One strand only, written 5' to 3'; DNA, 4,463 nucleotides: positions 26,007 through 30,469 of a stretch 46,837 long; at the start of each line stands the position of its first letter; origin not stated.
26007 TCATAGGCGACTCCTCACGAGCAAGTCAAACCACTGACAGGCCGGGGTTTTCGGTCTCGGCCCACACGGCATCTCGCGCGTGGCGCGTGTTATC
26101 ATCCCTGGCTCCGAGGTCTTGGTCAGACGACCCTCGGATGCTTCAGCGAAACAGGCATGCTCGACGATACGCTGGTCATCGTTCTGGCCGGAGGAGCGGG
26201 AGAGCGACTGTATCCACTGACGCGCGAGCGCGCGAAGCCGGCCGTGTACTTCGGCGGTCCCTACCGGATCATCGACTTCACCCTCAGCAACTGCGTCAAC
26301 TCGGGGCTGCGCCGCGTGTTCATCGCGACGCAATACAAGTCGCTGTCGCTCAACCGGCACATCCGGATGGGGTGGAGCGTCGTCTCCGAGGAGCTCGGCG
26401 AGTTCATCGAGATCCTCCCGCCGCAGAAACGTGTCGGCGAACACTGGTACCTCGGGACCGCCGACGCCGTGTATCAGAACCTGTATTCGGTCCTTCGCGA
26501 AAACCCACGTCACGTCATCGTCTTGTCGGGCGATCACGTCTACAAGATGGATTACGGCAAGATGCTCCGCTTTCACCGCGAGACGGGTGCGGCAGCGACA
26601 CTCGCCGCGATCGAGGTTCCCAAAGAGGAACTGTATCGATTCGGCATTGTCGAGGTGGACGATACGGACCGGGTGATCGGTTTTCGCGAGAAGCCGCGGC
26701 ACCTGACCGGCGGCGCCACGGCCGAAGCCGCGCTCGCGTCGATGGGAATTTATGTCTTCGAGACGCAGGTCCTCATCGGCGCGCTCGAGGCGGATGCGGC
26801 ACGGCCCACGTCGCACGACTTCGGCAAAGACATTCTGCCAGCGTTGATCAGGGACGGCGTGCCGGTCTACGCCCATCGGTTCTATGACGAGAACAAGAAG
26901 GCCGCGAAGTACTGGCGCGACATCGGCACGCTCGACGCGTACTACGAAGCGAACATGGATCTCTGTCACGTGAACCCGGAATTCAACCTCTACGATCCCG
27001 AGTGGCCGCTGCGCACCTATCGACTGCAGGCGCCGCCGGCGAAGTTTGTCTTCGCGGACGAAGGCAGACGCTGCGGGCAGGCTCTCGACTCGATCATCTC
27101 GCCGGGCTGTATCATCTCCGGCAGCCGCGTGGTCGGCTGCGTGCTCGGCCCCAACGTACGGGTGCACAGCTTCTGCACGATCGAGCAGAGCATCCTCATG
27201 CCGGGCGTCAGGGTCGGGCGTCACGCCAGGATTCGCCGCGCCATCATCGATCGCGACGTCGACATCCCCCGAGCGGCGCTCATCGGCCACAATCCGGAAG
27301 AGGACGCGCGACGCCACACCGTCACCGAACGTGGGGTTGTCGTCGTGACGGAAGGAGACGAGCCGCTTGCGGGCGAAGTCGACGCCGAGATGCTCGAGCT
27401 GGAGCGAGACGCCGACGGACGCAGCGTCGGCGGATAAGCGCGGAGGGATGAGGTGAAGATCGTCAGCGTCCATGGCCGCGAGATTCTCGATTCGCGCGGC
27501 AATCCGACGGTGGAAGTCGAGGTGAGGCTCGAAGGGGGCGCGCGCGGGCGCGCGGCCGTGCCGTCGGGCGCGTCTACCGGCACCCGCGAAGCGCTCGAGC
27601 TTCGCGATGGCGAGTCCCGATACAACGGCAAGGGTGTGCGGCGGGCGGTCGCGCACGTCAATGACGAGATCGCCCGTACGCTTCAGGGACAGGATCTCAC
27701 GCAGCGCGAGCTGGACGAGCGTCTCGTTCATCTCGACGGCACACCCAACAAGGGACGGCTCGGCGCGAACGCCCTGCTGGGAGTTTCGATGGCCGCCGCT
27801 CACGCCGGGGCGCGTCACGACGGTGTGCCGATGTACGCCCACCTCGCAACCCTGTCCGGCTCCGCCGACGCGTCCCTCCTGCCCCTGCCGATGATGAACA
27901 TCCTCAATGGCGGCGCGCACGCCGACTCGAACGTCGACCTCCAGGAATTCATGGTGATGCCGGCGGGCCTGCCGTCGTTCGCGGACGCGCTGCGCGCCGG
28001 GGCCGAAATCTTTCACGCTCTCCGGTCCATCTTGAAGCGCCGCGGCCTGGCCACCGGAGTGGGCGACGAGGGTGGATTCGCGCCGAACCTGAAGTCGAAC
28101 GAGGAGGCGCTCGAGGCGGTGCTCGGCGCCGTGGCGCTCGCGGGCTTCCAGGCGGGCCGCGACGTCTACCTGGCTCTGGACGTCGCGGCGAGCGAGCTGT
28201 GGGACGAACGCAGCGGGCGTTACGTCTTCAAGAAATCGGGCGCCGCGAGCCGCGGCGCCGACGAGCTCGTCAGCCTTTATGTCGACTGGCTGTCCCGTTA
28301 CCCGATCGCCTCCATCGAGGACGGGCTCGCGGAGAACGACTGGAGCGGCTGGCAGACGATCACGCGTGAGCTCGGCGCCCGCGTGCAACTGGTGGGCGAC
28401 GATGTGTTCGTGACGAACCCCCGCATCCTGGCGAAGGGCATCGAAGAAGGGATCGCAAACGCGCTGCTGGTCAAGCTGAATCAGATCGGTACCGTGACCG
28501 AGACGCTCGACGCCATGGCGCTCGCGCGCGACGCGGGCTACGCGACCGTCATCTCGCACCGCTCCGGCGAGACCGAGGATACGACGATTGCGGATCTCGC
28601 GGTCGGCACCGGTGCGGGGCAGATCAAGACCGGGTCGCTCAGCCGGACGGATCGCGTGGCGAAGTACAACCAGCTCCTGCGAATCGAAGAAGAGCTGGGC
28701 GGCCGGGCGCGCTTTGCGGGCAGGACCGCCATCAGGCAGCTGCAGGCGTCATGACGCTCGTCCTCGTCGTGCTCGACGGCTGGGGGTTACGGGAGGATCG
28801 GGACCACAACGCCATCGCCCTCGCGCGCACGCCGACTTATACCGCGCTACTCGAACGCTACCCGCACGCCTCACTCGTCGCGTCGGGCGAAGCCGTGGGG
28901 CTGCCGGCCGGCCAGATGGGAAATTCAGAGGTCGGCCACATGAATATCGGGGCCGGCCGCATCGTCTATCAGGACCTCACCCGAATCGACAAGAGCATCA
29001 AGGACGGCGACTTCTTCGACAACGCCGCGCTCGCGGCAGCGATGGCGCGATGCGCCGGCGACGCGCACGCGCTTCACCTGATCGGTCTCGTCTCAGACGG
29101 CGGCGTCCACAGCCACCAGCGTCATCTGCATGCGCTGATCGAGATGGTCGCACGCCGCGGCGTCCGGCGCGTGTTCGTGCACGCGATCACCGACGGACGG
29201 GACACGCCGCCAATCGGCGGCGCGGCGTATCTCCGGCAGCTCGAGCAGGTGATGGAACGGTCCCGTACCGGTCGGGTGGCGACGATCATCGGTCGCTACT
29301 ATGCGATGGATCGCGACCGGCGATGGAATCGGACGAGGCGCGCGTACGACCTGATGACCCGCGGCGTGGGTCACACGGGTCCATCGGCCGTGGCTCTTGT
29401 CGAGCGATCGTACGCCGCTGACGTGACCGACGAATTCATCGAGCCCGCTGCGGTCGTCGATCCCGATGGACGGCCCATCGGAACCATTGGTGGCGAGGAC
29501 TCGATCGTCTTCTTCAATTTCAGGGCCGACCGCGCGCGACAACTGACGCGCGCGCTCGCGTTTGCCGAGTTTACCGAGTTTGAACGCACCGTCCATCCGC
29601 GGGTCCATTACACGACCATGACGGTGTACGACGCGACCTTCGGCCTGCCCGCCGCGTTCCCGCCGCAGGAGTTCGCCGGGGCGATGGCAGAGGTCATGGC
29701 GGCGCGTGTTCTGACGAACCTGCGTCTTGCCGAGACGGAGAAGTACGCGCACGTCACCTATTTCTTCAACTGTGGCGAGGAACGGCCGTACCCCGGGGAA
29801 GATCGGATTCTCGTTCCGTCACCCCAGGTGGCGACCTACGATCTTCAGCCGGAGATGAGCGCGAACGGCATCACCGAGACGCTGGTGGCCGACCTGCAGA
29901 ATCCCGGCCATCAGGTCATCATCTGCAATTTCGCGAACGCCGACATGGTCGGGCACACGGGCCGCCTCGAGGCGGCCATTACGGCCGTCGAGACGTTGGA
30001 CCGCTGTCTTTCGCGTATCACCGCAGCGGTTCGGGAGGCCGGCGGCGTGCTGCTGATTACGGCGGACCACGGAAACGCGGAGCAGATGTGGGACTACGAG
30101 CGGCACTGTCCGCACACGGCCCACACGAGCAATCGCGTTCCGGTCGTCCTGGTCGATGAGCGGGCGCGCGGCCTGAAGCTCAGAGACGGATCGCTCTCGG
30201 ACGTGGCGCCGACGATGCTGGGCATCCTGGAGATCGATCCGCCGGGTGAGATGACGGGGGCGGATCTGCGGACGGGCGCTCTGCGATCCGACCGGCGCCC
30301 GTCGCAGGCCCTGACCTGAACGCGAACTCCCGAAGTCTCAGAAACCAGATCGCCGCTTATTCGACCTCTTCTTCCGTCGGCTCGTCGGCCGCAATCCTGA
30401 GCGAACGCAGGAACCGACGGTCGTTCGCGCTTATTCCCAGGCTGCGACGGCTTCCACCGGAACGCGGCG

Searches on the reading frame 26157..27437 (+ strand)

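Call 6: search_protein_families(library=pfam, proteins=[window:26157-27437:+], max_evalue=0.001)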
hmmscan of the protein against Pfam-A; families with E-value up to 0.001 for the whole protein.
window:26157-27437:+ (426 aa): 5 families
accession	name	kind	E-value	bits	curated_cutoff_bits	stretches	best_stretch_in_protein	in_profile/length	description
PF00483.29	NTP_transferase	-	7.3e-64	216.1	21.2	1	7-269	2-242/245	Nucleotidyl transferase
PF24894.1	Hexapep_GlmU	-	2.2e-39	134.2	23.3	1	293-397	1-104/104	GlmU-like, C-terminal hexapeptide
PF25247.1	LbH_GLGC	-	1.9e-09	38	27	1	311-348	15-52/135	GLGC left-handed parallel beta-helix domain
PF25084.1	LbH_EIF2B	-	2.2e-07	31.2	54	1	311-376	21-87/105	EIF2B subunit epsilon LbH domain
PF00132.30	Hexapep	-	0.00044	20.3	27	0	312-343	2-35/36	Bacterial transferase hexapeptide (six repeats)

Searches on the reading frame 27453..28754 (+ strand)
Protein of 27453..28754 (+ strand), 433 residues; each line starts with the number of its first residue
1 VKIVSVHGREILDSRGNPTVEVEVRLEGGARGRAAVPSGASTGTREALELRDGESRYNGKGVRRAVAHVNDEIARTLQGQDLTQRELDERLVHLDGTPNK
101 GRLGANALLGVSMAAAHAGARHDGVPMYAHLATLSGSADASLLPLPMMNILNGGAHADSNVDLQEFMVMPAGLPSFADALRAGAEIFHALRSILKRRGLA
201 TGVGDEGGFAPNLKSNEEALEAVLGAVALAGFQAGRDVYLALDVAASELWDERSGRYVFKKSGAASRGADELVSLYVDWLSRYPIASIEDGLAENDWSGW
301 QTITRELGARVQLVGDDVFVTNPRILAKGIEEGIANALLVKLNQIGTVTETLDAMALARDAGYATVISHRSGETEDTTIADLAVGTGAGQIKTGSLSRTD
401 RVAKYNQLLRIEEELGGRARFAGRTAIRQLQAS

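Call 6: search_protein_families(library=pfam, proteins=[window:27453-28754:+], max_evalue=0.001)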
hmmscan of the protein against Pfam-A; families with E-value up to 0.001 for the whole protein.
window:27453-28754:+ (433 aa): 3 families
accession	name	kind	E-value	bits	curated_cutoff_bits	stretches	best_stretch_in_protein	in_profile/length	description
PF00113.28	Enolase_C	-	3e-123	411.3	21.5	1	142-428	3-294/296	Enolase, C-terminal TIM barrel domain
PF03952.21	Enolase_N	-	2.7e-52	176.8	35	1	3-131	1-131/131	Enolase, N-terminal domain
PF13378.12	MR_MLE_C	-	0.00048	20.3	29.4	1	279-385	66-168/219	Enolase C-terminal domain-like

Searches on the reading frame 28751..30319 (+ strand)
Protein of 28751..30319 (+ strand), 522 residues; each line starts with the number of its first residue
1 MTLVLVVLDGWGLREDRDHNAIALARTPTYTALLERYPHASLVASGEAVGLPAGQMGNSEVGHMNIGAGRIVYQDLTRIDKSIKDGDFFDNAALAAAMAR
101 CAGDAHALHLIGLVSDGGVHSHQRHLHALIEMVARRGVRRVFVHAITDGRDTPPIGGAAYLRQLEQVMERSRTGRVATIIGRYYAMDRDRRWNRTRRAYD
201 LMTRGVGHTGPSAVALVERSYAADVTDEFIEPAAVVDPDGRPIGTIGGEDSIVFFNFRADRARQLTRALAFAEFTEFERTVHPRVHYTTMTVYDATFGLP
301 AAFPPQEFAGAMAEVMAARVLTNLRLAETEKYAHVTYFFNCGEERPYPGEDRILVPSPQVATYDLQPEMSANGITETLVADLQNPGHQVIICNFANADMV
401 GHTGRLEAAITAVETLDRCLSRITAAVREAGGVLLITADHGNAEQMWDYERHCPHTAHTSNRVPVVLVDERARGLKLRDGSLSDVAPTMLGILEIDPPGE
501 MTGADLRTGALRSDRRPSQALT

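Call 6: search_protein_families(library=pfam, proteins=[window:28751-30319:+], max_evalue=0.001)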
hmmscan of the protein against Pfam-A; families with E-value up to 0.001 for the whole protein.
window:28751-30319:+ (522 aa): 2 families
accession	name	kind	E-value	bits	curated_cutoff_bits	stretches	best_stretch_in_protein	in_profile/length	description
PF06415.18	iPGM_N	-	1.6e-81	273.4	27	1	79-294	1-216/217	BPG-independent PGAM N-terminus (iPGM_N)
PF01676.23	Metalloenzyme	-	1.1e-74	251.6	24.3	1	1-496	1-251/252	Metalloenzyme superfamily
